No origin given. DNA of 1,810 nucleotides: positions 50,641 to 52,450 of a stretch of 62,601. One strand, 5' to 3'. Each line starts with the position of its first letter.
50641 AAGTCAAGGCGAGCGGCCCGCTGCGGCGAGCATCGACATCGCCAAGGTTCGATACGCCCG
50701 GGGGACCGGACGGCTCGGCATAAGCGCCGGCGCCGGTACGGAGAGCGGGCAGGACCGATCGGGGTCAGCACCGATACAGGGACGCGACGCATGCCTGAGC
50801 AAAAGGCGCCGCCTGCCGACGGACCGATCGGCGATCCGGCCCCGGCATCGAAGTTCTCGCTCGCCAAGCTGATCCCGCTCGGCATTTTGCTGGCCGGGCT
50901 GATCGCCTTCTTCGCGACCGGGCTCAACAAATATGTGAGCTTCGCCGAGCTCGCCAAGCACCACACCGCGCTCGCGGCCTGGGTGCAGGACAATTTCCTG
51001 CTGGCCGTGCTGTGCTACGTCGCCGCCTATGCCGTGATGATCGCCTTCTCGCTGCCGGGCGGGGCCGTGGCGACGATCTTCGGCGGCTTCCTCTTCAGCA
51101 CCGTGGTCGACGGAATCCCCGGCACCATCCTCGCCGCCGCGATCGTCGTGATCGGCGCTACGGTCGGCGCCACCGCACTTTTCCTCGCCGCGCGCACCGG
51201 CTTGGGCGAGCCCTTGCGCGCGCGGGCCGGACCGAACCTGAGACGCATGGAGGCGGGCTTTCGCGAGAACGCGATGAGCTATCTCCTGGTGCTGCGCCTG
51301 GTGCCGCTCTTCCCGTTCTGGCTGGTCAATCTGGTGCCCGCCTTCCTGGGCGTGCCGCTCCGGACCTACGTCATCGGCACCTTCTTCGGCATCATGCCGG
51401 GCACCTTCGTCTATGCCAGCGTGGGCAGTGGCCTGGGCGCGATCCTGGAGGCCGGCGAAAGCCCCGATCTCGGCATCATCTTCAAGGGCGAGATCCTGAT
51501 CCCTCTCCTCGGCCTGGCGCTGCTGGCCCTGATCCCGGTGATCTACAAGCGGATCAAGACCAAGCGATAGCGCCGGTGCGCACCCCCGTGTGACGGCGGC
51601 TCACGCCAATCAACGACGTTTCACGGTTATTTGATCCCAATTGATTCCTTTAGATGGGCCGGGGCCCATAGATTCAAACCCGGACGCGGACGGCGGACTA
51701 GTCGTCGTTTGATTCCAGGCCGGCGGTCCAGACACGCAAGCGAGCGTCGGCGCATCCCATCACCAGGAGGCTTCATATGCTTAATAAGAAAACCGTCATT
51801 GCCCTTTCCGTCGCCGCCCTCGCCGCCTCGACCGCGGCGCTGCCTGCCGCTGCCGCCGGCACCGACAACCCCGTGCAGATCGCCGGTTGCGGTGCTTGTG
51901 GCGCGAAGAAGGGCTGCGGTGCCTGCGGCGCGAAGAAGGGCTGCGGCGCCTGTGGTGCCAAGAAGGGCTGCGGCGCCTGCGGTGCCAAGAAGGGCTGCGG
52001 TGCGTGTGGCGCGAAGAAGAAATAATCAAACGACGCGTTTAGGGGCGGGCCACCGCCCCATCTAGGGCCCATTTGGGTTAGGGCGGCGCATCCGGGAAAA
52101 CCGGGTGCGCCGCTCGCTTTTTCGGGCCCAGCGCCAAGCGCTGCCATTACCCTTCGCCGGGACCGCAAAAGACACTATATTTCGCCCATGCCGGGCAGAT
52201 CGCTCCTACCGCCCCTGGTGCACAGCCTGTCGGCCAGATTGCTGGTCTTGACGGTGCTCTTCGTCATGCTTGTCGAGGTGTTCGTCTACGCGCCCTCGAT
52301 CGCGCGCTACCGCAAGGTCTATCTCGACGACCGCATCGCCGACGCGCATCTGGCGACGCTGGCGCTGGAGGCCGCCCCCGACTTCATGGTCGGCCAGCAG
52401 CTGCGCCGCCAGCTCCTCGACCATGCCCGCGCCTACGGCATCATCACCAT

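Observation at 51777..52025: Secreted (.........)x5 peptide: orphan metal-binding or RiPP-like precursor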

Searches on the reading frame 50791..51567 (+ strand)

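Call 3: search_protein_families(library=ncbifam, proteins=[window:50791-51567:+], max_evalue=1)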
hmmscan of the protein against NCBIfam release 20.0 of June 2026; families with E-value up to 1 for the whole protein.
window:50791-51567:+ (259 aa): 0 families

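Call 4: search_protein_families(library=pfam, proteins=[window:50791-51567:+], max_evalue=1)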
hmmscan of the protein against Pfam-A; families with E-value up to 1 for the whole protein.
window:50791-51567:+ (259 aa): 1 family
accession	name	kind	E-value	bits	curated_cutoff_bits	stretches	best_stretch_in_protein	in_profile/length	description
PF09335.16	VTT_dom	-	1.5e-18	67.9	33.9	1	91-213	3-122/123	VTT domain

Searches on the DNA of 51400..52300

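Call 66: search_rna_families(source=window, start=51400, end=52300, threshold=evalue, max_evalue=1)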
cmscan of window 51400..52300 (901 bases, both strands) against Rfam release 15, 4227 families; matches with E-value up to 1: 3.
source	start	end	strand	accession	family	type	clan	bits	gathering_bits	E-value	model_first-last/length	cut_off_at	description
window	51994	52121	+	RF01757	sbcD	Gene; sRNA;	-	22.3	40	0.054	1-155/155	no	sbcD RNA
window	52068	52127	+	RF00236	ctRNA_pGA1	Gene; antisense;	-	19.9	45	0.27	1-79/79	no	ctRNA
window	52071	52139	-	RF00236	ctRNA_pGA1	Gene; antisense;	-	18.2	45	0.72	1-79/79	no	ctRNA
